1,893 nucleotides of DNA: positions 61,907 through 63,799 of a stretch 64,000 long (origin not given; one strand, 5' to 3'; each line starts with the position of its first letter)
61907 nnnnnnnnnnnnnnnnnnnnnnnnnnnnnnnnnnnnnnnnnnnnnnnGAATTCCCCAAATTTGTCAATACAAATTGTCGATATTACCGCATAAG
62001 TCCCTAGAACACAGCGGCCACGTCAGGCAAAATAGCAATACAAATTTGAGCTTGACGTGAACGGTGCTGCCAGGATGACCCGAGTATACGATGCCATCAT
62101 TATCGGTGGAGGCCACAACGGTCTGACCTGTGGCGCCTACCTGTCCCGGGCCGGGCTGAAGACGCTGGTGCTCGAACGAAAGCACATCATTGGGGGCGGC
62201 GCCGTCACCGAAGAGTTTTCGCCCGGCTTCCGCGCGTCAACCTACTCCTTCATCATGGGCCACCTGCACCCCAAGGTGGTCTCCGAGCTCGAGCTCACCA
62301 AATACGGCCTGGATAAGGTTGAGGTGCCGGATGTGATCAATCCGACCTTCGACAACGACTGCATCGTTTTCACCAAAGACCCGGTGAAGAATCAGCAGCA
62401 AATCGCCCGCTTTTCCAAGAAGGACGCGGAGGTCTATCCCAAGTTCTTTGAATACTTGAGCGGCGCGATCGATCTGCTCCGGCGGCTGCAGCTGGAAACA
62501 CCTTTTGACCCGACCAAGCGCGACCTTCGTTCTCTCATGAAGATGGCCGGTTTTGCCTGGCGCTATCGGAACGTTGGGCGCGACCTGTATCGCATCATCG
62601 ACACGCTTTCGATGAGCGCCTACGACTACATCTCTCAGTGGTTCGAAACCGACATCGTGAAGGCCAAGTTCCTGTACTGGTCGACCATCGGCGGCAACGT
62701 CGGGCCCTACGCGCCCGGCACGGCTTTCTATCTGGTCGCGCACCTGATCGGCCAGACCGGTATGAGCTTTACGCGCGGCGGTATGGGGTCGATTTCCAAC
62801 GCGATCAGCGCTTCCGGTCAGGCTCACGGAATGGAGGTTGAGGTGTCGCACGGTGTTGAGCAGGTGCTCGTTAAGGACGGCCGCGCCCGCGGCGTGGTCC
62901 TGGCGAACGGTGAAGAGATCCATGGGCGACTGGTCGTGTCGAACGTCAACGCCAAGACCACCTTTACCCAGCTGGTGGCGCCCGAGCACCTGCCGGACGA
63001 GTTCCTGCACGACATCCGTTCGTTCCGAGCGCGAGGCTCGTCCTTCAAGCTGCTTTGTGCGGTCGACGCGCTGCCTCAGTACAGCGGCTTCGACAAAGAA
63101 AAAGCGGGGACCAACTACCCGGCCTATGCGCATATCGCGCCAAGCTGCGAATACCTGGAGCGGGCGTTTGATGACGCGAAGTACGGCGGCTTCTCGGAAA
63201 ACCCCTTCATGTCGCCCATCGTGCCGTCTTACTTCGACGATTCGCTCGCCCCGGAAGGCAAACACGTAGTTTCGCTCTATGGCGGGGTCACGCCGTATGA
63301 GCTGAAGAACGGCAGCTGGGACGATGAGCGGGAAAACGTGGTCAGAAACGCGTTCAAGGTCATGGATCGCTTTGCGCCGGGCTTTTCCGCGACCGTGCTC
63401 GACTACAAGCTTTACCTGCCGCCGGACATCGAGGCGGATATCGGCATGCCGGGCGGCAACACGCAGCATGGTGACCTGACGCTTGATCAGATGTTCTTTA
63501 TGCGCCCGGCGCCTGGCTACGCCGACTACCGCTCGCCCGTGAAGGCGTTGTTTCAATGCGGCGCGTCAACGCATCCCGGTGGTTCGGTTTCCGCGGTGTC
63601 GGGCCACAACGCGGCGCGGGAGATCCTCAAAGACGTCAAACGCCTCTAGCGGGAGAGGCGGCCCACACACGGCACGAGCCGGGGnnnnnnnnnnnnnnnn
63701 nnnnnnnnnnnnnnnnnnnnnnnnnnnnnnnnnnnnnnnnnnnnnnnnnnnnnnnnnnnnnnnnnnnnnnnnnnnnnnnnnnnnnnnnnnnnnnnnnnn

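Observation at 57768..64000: TBDR / two-subunit aconitase X / CrtI-like oxidoreductase / MFS cluster: a candidate uncharacterised catabolic pathway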

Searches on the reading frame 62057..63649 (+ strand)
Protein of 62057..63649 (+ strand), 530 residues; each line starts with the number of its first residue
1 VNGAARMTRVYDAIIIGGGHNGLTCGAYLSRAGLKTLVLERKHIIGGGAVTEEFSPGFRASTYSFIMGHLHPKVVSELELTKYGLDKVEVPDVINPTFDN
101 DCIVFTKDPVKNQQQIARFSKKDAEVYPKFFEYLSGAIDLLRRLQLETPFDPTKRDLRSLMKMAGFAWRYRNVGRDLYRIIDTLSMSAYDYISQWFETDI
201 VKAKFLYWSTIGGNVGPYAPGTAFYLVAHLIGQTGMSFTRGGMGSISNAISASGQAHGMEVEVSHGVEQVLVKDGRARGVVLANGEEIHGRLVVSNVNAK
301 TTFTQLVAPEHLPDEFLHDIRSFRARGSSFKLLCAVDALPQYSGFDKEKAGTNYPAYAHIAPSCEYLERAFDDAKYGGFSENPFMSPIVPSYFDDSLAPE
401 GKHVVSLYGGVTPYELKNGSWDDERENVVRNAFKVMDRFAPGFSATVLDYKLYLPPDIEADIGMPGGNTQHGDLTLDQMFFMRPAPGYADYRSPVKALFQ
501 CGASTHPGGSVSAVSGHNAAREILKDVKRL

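Call 8: search_protein_families(library=pfam, proteins=[window:62057-63649:+], max_evalue=0.01)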
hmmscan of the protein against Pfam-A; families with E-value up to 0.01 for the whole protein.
window:62057-63649:+ (530 aa): 9 families
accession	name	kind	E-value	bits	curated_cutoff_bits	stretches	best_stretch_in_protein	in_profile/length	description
PF01593.30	Amino_oxidase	-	9e-16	58.6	19.8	1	22-524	3-443/443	Flavin containing amine oxidoreductase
PF13450.12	NAD_binding_8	-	3.3e-09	37.3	21.9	1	15-61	1-46/68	NAD(P)-binding Rossmann-like domain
PF01946.23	Thi4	-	2.3e-07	30.7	26.2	1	11-49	18-57/235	Thi4 family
PF01266.30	DAO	-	2.4e-07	31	27.9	1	12-49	1-38/353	FAD dependent oxidoreductase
PF00890.30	FAD_binding_2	-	9.1e-06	25.5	20.4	1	12-47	1-36/414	FAD binding domain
PF12831.13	FAD_oxidored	-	6.3e-05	22.9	27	1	12-56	1-45/416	FAD dependent oxidoreductase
PF07992.20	Pyr_redox_2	-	7.9e-05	22.6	26.1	1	11-51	1-42/291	Pyridine nucleotide-disulphide oxidoreductase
PF01494.25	FAD_binding_3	-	0.0014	18.3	22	1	12-42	3-33/349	FAD binding domain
PF13738.12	Pyr_redox_3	-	0.0038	17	30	1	14-44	1-32/305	Pyridine nucleotide-disulphide oxidoreductase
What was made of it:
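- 62075..63649 (+): CrtO/CrtI-like FAD-dependent oxidoreductase (amine-oxidase fold). The ORF opens at GTG 62057; the likely start is ATG 62075 (524 aa). PF01593 and NAD_binding_8 (call 8).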

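Call 9: search_protein_families(library=ncbifam, proteins=[window:62057-63649:+], max_evalue=0.01)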
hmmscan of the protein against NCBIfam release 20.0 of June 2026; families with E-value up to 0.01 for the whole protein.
window:62057-63649:+ (530 aa): 44 families (the best 25 are shown)
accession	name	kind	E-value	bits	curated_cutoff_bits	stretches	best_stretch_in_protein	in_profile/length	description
NF045689.1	BCarotKetCrtO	equivalog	9e-80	268.8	1000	1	10-528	3-540/563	beta-carotene ketolase CrtO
TIGR02734.1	crtI_fam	subfamily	2.7e-30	105.5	238.1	1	13-527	1-492/504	phytoene desaturase family protein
TIGR02730.1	carot_isom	equivalog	1.8e-22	79.9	586.9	1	11-326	1-311/493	carotenoid isomerase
NF058655.1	CrtID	equivalog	2e-16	59.9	640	2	222-516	198-474/478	bifunctional phytoene desaturase/3,4-desaturase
NF045637.1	carotdesatCrtDProt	equivalog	7e-16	57.8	580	1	14-301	2-279/485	1-hydroxycarotenoid 3,4-desaturase CrtD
TIGR02733.1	desat_CrtD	equivalog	9e-12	44.4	549.7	2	13-65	4-50/492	C-3',4' desaturase CrtD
NF042421.1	hydcarot_desat_CrtD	equivalog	4.7e-10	38.5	500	1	12-323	3-302/487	1-hydroxycarotenoid 3,4-desaturase CrtD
TIGR00292.1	TIGR00292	equivalog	6.8e-09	35.3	148.3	1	10-49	21-60/254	sulfide-dependent adenosine diphosphate thiazole synthase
NF005560.0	PRK07233.1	equivalog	1.2e-08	34.2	252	1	14-54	4-44/435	hypothetical protein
TIGR03143.1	AhpF_homolog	hypoth_equivalog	1.4e-08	33.8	687.65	1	7-54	1-48/555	putative alkyl hydroperoxide reductase F subunit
TIGR03467.1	HpnE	equivalog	4.4e-06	26.3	283.05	1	14-49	2-37/430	hydroxysqualene dehydroxylase HpnE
NF040505.1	ArsO_flavin_mono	equivalog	5.9e-06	26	425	1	11-75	1-66/346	ArsO family NAD(P)H-dependent flavin-containing monooxygenase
TIGR01292.1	TRX_reduct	equivalog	1.1e-05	24.4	343.45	1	11-59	1-51/300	thioredoxin-disulfide reductase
NF006130.0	PRK08274.1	equivalog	4e-05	22.6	369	0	233-294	122-186/467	FAD-dependent tricarballylate dehydrogenase TcuA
TIGR02032.1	GG-red-SF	subfamily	5e-05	23.1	158.8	1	11-46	1-36/297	geranylgeranyl reductase family protein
NF053676.1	4oxCHCAChcC1Cy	equivalog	0.00027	19.5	1000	0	11-49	2-40/528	4-oxocyclohexanecarboxylate 2-dehydrogenase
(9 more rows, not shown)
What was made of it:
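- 62075..63649 (+): CrtO model 268.8 bits against cut-off 1000, and crtI_fam 105.5 against 238 (call 9).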

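Call 37: search_solved_structures(query=window:62057-63649:+, max_evalue=0.00001)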
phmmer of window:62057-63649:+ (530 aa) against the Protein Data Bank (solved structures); distinct sequences matched with E-value up to 0.00001: 9.
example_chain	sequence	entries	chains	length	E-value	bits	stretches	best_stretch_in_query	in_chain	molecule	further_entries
4dgk_A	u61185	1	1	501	9.8e-17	64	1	14-519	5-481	Phytoene dehydrogenase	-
4zn0_A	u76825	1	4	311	6.5e-09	38.2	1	6-60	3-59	Thioredoxin reductase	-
7aaw_A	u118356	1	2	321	7e-08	34.8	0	8-58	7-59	Thioredoxin reductase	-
7u6l_A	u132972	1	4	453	9.6e-07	31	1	4-113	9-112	Amine oxidase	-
4rep_A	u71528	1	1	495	1.2e-06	30.7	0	204-323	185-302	Gamma-carotene desaturase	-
7e7h_A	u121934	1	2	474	1.7e-06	30.2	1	10-113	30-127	Amino_oxidase domain-containing protein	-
3ka7_A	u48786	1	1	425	1.8e-06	30.1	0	224-302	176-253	Oxidoreductase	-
3k7t_A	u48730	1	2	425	3.5e-06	29.2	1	10-86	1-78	6-hydroxy-L-nicotine oxidase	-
3k7m_X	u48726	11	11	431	3.6e-06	29.1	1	10-86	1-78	6-hydroxy-L-nicotine oxidase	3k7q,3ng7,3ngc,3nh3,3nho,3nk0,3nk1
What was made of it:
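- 62075..63649 (+): The closest solved structure is CrtI 4dgk, E=1e-16 (call 37).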
